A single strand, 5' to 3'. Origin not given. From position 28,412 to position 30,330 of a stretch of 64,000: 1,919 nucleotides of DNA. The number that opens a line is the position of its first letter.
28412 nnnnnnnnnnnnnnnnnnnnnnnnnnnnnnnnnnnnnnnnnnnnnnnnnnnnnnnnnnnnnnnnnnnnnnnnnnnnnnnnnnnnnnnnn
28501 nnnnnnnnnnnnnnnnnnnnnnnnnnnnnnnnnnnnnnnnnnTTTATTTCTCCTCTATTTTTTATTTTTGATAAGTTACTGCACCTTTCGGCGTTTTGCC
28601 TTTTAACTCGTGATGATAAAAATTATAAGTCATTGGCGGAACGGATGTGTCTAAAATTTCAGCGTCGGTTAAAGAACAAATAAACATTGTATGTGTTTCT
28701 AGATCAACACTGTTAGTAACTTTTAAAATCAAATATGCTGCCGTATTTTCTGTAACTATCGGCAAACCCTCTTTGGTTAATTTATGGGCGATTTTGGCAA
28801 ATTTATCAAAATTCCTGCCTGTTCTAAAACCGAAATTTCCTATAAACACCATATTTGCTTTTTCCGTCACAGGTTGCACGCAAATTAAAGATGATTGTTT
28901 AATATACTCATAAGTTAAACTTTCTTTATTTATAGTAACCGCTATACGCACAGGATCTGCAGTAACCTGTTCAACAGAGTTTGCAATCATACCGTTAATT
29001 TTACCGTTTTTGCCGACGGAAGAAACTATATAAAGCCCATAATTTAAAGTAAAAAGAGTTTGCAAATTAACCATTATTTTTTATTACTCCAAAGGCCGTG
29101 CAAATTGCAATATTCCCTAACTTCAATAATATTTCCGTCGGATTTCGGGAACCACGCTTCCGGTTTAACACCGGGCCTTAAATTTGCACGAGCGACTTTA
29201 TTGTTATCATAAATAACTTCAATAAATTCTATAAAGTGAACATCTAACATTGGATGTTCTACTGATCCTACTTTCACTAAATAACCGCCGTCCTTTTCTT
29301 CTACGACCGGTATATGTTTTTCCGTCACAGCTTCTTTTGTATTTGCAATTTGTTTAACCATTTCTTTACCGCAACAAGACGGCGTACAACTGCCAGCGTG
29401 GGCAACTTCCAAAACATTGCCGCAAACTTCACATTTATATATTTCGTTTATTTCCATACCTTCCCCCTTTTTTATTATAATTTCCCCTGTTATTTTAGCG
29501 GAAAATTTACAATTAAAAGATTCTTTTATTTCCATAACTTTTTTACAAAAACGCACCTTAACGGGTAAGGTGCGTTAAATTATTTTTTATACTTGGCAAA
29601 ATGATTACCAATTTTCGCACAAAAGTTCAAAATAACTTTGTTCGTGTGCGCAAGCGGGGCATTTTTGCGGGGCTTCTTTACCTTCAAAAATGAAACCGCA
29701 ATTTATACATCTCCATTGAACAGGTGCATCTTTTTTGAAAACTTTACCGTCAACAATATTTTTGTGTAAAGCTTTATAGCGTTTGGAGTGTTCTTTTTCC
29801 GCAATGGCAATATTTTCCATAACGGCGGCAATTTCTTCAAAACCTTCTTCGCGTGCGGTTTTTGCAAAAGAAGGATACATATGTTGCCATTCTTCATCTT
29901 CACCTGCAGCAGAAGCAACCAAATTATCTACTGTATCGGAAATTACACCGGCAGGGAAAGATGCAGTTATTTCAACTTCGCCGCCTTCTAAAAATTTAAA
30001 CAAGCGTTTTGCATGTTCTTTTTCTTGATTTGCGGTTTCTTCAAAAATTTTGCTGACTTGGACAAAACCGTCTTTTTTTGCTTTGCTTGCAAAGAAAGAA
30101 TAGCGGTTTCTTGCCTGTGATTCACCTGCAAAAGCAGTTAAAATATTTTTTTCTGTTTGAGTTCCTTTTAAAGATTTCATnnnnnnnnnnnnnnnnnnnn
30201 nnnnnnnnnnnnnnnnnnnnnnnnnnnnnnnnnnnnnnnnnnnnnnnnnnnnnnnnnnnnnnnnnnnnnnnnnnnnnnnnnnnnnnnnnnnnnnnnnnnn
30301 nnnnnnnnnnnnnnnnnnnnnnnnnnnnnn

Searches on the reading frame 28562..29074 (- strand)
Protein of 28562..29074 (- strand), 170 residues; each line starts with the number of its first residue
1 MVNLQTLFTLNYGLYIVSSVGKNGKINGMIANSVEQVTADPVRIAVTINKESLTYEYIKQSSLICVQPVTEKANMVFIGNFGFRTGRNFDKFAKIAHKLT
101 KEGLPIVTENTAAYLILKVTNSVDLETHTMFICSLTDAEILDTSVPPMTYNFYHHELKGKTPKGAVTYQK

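Call 10: search_protein_families(library=pfam, proteins=[window:28562-29074:-], max_evalue=0.01)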
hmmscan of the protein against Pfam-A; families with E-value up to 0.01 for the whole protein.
window:28562-29074:- (170 aa): 1 family
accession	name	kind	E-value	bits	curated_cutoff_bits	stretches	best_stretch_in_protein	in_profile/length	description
PF01613.24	Flavin_Reduct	-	6.9e-25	88.4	27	1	10-152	4-146/153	Flavin reductase like domain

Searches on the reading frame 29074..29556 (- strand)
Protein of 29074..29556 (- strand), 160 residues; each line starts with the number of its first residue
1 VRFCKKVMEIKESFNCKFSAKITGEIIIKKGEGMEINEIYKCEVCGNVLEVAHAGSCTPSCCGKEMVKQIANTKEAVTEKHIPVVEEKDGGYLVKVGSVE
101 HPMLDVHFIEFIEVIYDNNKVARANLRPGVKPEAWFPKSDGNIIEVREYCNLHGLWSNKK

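Call 10: search_protein_families(library=pfam, proteins=[window:29074-29556:-], max_evalue=0.01)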
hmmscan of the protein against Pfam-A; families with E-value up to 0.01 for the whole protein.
window:29074-29556:- (160 aa): 2 families
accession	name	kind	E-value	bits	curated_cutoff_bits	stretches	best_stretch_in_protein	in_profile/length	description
PF01880.24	Desulfoferrodox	-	5.1e-18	65.9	22.2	1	74-158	2-97/98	Desulfoferrodoxin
PF06397.17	Desulfoferrod_N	-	9.8e-11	41.6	23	1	36-68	3-35/36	Desulfoferrodoxin, N-terminal domain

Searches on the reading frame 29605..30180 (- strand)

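Call 10: search_protein_families(library=pfam, proteins=[window:29605-30180:-], max_evalue=0.01)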
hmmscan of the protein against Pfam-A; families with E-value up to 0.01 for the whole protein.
window:29605-30180:- (191 aa): 6 families
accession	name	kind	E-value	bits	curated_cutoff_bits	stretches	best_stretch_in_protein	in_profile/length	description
PF02915.23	Rubrerythrin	-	1.4e-30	106.9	22.8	1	12-138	2-136/137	Rubrerythrin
PF21349.2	RUBY_RBDX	-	8.7e-14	51.1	26.5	1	156-185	1-30/30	Rubrerythrin, rubredoxin-like domain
PF23458.2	DUF7130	-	1.7e-06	28.3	35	1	140-184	39-83/89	Domain of unknown function (DUF7130)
PF00210.30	Ferritin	-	5.3e-06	26.9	24.5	1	16-141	7-138/142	Ferritin-like domain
PF01155.25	HypA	-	0.0067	16.9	28.9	0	149-181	64-96/112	Hydrogenase/urease nickel incorporation, metallochaperone, hypA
PF03405.20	FA_desaturase_2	-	0.0098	15.2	22.7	0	105-144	172-211/325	Fatty acid desaturase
